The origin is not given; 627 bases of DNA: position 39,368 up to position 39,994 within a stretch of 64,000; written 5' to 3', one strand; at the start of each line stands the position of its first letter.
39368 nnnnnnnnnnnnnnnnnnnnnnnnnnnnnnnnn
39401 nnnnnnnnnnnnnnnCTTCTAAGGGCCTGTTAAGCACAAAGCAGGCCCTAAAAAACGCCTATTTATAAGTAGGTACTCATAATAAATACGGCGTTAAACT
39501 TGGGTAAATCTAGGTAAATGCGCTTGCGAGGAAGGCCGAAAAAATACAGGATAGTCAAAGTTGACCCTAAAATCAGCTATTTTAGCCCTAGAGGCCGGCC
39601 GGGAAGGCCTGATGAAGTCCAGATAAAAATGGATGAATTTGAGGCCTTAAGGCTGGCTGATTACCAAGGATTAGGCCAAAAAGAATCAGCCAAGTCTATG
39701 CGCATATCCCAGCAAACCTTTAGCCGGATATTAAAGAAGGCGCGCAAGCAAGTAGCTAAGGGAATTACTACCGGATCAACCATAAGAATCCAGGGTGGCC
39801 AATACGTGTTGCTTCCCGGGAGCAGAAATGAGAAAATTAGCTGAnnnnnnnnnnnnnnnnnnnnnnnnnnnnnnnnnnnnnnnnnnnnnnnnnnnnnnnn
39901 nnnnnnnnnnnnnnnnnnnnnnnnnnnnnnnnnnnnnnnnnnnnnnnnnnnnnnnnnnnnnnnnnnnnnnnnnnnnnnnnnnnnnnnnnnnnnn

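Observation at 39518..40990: Free-standing HTH-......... homing endonuclease overlapping a DUF134 gene, in a compositionally AT-rich block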

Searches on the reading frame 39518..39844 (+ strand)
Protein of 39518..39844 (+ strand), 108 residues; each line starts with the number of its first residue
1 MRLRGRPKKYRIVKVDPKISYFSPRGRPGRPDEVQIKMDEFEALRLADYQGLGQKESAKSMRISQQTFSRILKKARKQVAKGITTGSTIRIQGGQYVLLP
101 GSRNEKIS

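Call 3: search_protein_families(library=pfam, proteins=[window:39518-39844:+], max_evalue=0.1)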
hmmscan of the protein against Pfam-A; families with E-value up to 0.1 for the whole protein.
window:39518-39844:+ (108 aa): 9 families
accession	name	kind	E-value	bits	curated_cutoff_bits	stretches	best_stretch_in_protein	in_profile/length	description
PF02001.22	DUF134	-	2.6e-25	89.3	27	1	1-97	1-96/98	Protein of unknown function DUF134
PF04545.22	Sigma70_r4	-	0.00038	20.3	24.1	1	42-79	11-48/50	Sigma-70, region 4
PF08281.18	Sigma70_r4_2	-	0.0013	18.8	25.7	1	40-78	15-53/54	Sigma-70, region 4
PF07638.17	Sigma70_ECF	-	0.0042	17.4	21.1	1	40-81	140-181/185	ECF sigma factor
PF13384.12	HTH_23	-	0.0051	17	24.6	1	42-74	9-40/50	Homeodomain-like domain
PF13551.12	HTH_29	-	0.0071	16.9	28.1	1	49-84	9-45/64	Winged helix-turn helix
PF20432.4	Xre-like-HTH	-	0.015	16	25.8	1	43-77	15-47/63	Antitoxin Xre-like helix-turn-helix domain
PF13518.12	HTH_28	-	0.03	14.8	25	1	42-77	4-38/52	Helix-turn-helix domain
PF04967.18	HTH_10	-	0.03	14.6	23.1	1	55-80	27-52/53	HTH DNA binding domain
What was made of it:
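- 39518..39844 (+): DUF134 (UPF0251) HTH gene. It is the native last gene before dif, not part of the mobile unit. Its 3' end from about 39818 is supplied by the cassette. Pfam PF02001 89 bits (call 3).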

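Call 4: search_protein_families(library=ncbifam, proteins=[window:39518-39844:+], max_evalue=0.1)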
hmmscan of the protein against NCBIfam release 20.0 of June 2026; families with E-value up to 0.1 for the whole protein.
window:39518-39844:+ (108 aa): 22 families
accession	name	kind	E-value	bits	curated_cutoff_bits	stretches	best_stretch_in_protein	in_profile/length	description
NF003257.0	PRK04217.1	equivalog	2.9e-17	62.8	115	1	3-93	8-101/110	hypothetical protein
TIGR02937.1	sigma70-ECF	superfamily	6.1e-07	29.2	42.9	1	39-81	121-163/165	sigma-70 family RNA polymerase sigma factor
NF004113.0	PRK05602.1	equivalog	0.0004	20.1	208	1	42-83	160-201/211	RNA polymerase sigma factor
TIGR02959.1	SigZ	equivalog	0.00051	19.9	168.65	1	39-91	104-156/170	RNA polymerase sigma factor SigZ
NF007215.0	PRK09637.1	equivalog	0.0063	16.5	212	1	41-84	112-155/181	RNA polymerase sigma factor SigZ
NF053881.1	TransRegDeoRBac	equivalog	0.011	14.9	420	1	42-79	11-48/311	DNA-binding transcriptional repressor DeoR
TIGR02950.1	SigM_subfam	subfamily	0.015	15.2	147.95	1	36-81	111-156/159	RNA polymerase sigma factor, SigM family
TIGR02999.1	Sig-70_X6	subfamily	0.015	15.2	126.15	1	39-79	138-178/183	ECF-type sigma factor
NF006071.0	PRK08215.1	equivalog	0.019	14.5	372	1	43-83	217-257/258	RNA polymerase sporulation sigma factor SigG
NF003055.0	PRK03975.1-2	equivalog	0.024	14.4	122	1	49-85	22-58/140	putative transcriptional regulator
NF033577.2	transpos_IS481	equivalog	0.033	13.7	224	1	42-84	4-46/284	IS481 family transposase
TIGR02980.1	SigBFG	subfamily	0.047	13.4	234.35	1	45-81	188-224/227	SigB/SigF/SigG family RNA polymerase sigma factor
NF007226.0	PRK09644.1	equivalog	0.048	13.7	199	1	35-80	109-154/166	RNA polymerase sigma factor SigM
TIGR00721.1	tfx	subfamily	0.052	13.4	60.25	1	49-85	19-55/137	Tfx family DNA-binding protein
NF004471.0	PRK05803.1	subfamily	0.054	12.7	252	1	49-84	194-229/235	RNA polymerase sporulation sigma factor SigK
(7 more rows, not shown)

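Call 20: search_protein_families(library=padloc, proteins=[window:39518-39844:+], max_evalue=1)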
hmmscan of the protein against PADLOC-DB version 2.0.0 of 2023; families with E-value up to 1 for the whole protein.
window:39518-39844:+ (108 aa): 0 families

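Call 21: search_protein_families(library=phrogs, proteins=[window:39518-39844:+], max_evalue=0.01)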
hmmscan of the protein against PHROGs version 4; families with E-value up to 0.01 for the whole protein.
window:39518-39844:+ (108 aa): 1 family
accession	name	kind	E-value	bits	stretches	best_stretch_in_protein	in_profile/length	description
phrog_1740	-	transcription regulation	0.0025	17.4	1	40-81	173-214/567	RNA polymerase sigma factor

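Call 37: find_related_loci(query=A2, collection=metagenome_contigs, flank=4000)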
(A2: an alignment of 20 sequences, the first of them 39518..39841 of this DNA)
Query A2 (108 aa) in metagenome_contigs; peptide patterns used: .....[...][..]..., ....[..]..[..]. (x = any residue, [..] = any of these).
600 stretches matched a pattern (row limit reached: there are more); 481 encode a relative of the query (tblastn E <= 1e-3); the best 80 are kept; 80 distinct loci.
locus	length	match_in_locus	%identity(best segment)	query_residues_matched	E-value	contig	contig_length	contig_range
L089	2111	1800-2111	88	1-104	1e-57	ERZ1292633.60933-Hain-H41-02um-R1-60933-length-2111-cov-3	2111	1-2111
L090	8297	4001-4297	88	1-99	2e-54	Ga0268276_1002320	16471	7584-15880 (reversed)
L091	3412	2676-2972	88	1-99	1e-54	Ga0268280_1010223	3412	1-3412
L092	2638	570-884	82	1-105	2e-53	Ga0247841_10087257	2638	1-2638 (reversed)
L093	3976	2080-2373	87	1-98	2e-53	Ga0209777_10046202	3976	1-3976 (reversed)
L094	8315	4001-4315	80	1-107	2e-53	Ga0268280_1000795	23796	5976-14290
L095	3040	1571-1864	84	1-98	6e-53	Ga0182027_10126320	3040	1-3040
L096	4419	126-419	87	1-98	4e-53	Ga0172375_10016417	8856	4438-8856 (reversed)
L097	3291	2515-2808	87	1-98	5e-53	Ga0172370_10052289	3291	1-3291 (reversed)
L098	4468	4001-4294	85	1-98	3e-53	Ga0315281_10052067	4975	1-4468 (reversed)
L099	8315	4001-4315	81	1-105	3e-53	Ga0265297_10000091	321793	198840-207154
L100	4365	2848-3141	84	1-98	7e-53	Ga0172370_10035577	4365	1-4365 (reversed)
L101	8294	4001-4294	84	1-98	1e-52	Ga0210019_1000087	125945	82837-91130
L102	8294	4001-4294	85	1-98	1e-52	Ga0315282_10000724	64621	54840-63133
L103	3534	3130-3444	80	1-105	1e-52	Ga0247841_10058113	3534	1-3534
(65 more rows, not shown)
